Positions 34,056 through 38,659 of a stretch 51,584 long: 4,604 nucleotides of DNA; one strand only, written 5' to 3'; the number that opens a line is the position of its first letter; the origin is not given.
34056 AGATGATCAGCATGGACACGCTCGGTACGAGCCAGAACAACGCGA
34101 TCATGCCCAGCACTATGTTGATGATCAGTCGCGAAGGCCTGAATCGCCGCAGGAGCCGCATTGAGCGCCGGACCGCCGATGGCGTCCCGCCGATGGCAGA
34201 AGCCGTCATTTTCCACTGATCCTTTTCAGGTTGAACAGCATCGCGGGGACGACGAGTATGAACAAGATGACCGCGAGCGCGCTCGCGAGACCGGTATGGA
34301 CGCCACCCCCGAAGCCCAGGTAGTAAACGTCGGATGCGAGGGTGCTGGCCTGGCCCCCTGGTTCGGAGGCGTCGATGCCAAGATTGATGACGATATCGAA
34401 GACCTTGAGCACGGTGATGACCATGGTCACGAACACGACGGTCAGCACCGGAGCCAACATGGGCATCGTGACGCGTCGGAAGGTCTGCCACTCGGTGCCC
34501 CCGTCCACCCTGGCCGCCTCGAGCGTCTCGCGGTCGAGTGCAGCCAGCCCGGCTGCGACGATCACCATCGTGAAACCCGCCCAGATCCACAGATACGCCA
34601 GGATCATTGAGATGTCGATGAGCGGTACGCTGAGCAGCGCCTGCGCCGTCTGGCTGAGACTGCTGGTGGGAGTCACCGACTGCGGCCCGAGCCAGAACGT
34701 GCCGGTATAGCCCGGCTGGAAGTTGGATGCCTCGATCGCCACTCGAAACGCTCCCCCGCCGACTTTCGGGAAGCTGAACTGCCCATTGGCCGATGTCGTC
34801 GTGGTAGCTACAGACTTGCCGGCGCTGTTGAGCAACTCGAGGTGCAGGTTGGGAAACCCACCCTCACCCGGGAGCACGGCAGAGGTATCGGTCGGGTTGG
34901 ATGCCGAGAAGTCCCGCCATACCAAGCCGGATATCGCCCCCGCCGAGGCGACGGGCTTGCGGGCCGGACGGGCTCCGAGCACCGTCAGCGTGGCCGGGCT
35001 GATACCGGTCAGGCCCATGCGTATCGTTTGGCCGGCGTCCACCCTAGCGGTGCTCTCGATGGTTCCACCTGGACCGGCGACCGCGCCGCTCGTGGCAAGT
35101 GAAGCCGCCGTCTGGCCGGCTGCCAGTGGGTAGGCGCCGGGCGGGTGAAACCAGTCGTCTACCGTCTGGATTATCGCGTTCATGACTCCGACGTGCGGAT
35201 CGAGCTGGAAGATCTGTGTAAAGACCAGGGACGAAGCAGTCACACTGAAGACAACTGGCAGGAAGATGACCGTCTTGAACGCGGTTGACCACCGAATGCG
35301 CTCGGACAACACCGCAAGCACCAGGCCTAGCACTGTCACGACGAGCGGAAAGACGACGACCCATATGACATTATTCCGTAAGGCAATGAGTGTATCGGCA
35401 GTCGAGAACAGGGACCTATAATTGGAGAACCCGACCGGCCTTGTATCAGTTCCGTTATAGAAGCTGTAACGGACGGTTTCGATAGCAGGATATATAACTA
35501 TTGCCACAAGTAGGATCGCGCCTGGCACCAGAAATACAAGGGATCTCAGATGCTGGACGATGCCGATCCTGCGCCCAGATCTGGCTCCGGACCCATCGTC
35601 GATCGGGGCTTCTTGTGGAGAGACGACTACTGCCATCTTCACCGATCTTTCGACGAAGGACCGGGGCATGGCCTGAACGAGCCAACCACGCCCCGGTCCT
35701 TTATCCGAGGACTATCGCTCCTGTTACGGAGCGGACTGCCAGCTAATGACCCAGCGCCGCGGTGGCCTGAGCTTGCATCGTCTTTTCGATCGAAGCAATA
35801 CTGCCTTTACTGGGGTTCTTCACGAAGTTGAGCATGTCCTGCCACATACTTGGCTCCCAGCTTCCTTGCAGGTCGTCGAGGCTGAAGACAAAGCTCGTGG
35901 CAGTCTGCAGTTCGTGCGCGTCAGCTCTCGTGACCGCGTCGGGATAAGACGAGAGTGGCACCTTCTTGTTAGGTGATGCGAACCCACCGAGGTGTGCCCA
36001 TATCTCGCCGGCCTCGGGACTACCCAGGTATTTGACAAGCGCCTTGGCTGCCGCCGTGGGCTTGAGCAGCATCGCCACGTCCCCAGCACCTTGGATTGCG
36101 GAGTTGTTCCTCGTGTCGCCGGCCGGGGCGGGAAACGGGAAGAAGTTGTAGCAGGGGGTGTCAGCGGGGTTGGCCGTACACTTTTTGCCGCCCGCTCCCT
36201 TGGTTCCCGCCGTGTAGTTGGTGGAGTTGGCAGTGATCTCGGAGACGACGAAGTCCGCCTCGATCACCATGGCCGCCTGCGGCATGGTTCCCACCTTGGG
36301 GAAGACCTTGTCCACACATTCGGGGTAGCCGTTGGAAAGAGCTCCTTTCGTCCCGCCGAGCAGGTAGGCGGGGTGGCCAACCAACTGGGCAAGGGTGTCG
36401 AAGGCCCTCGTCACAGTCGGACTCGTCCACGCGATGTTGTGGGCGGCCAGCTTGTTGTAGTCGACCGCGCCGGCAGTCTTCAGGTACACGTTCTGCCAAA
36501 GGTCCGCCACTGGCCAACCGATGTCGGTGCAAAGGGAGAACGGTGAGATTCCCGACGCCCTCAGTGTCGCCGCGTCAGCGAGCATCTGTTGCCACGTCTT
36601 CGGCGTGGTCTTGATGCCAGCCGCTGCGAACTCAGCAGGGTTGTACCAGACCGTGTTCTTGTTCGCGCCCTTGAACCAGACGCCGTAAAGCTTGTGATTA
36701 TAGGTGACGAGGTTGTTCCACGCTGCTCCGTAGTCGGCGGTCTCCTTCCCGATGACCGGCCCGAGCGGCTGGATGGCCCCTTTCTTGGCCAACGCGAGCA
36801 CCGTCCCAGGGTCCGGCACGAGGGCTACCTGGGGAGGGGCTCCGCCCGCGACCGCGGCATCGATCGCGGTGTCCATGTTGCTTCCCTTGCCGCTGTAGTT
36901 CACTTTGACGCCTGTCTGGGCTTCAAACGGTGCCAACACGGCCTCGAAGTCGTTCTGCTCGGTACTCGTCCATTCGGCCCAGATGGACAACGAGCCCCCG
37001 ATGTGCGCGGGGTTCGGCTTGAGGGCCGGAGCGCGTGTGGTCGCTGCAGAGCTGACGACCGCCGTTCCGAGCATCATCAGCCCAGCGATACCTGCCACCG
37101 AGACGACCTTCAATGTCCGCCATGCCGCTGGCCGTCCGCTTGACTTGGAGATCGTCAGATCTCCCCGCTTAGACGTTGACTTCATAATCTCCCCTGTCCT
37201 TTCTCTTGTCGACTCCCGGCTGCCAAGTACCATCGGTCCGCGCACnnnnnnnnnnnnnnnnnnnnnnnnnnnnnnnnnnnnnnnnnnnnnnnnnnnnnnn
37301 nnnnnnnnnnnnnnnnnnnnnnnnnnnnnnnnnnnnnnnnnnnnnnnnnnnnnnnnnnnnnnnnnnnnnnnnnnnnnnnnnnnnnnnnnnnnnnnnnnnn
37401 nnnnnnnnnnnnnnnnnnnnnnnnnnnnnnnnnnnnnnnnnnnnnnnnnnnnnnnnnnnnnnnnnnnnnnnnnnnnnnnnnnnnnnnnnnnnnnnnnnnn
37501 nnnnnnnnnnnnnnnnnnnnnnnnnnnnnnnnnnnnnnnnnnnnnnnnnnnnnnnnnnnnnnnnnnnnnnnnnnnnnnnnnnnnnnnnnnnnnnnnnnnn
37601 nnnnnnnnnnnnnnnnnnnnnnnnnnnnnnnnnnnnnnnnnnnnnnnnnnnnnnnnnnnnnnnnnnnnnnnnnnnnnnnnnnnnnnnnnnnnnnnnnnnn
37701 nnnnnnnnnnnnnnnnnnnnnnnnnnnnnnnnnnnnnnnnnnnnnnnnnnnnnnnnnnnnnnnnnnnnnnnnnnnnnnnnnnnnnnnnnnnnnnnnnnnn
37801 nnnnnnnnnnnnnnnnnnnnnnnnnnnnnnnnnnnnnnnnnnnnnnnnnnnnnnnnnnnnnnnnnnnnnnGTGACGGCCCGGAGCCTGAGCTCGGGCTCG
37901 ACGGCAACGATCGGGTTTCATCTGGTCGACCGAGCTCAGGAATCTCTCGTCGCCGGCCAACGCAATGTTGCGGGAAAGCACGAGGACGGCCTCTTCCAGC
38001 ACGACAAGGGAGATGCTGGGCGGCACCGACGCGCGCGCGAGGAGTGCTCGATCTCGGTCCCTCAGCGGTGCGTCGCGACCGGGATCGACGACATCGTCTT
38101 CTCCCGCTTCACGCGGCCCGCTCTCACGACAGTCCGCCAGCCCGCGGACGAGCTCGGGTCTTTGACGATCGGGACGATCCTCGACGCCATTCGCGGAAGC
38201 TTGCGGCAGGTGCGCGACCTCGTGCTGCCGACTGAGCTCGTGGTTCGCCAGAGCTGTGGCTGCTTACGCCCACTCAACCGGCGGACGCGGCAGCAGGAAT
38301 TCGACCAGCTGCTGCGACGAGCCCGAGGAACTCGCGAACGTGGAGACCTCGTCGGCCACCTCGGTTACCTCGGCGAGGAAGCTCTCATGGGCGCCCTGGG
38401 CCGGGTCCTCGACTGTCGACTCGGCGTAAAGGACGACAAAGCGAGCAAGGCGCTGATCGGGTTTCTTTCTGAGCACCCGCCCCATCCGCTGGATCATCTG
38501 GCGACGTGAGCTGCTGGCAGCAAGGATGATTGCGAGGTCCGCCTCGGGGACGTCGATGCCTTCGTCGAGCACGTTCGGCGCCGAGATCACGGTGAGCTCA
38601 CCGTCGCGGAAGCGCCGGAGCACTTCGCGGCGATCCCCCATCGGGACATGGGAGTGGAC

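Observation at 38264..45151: Five-gene overlapping operon (HTH protein, two unknowns, DUF2791/BrxD-like ATPase, DECH helicase): candidate undescribed defence or conflict system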

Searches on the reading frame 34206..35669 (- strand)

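Call 12: search_protein_families(library=pfam, proteins=[window:34206-35669:-], max_evalue=0.01)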
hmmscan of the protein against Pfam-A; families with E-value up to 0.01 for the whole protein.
window:34206-35669:- (487 aa): 3 families
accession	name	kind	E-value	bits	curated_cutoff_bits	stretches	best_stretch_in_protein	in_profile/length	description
PF00528.27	BPD_transp_1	-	7.4e-15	55.6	26.4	1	348-477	49-174/184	Binding-protein-dependent transport system inner membrane component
PF13620.12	CarboxypepD_reg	-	6.7e-07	30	32.3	1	273-330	15-72/82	Carboxypeptidase regulatory-like domain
PF17210.9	SdrD_B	-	1.5e-05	25.6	29.7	1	267-315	19-67/112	SdrD B-like domain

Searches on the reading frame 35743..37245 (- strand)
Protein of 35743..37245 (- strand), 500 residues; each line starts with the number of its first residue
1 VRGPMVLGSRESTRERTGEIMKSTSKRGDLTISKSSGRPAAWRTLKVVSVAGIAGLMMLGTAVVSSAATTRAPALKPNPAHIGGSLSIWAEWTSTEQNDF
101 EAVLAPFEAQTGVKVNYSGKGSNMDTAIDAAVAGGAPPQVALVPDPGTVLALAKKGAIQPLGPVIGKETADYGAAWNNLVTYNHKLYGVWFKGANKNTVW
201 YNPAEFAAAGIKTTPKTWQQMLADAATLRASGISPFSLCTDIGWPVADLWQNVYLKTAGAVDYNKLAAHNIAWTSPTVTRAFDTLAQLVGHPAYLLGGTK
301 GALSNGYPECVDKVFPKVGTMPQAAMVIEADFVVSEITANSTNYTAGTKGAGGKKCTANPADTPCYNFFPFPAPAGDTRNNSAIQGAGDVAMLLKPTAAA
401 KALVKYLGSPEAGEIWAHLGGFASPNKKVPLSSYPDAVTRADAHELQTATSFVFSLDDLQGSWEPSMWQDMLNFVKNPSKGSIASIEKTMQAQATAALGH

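Call 12: search_protein_families(library=pfam, proteins=[window:35743-37245:-], max_evalue=0.01)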
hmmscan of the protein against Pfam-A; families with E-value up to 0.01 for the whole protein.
window:35743-37245:- (500 aa): 3 families
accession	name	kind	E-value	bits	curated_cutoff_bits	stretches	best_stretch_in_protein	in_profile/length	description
PF01547.30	SBP_bac_1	-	6.7e-25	89.1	26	1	97-287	7-197/307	Bacterial extracellular solute-binding protein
PF13416.11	SBP_bac_8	-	2.8e-15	57.3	27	1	103-435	2-268/279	Bacterial extracellular solute-binding protein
PF13531.11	SBP_bac_11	-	6.4e-07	29.8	25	1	100-418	13-223/227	Bacterial extracellular solute-binding protein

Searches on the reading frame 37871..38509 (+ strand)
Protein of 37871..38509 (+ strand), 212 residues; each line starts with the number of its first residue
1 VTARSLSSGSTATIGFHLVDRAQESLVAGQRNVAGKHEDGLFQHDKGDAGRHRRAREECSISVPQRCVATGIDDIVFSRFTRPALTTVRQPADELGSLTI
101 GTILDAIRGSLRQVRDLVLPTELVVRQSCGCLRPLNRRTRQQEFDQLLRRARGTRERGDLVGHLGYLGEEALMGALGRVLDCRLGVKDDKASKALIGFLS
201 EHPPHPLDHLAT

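Call 12: search_protein_families(library=pfam, proteins=[window:37871-38509:+], max_evalue=0.01)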
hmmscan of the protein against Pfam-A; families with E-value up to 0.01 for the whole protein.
window:37871-38509:+ (212 aa): 1 family
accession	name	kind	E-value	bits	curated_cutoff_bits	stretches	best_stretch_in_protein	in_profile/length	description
PF13377.12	Peripla_BP_3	-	8.6e-13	49.1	26.5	1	39-129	77-167/167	Periplasmic binding protein-like domain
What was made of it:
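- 37871..38260 (+): Flank, not part of the system: the C-terminal fragment of a LacI-family regulator, ending at the stop codon of E. Pfam Peripla_BP_3 8.6e-13, profile 77-167 of 167 (call 12).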
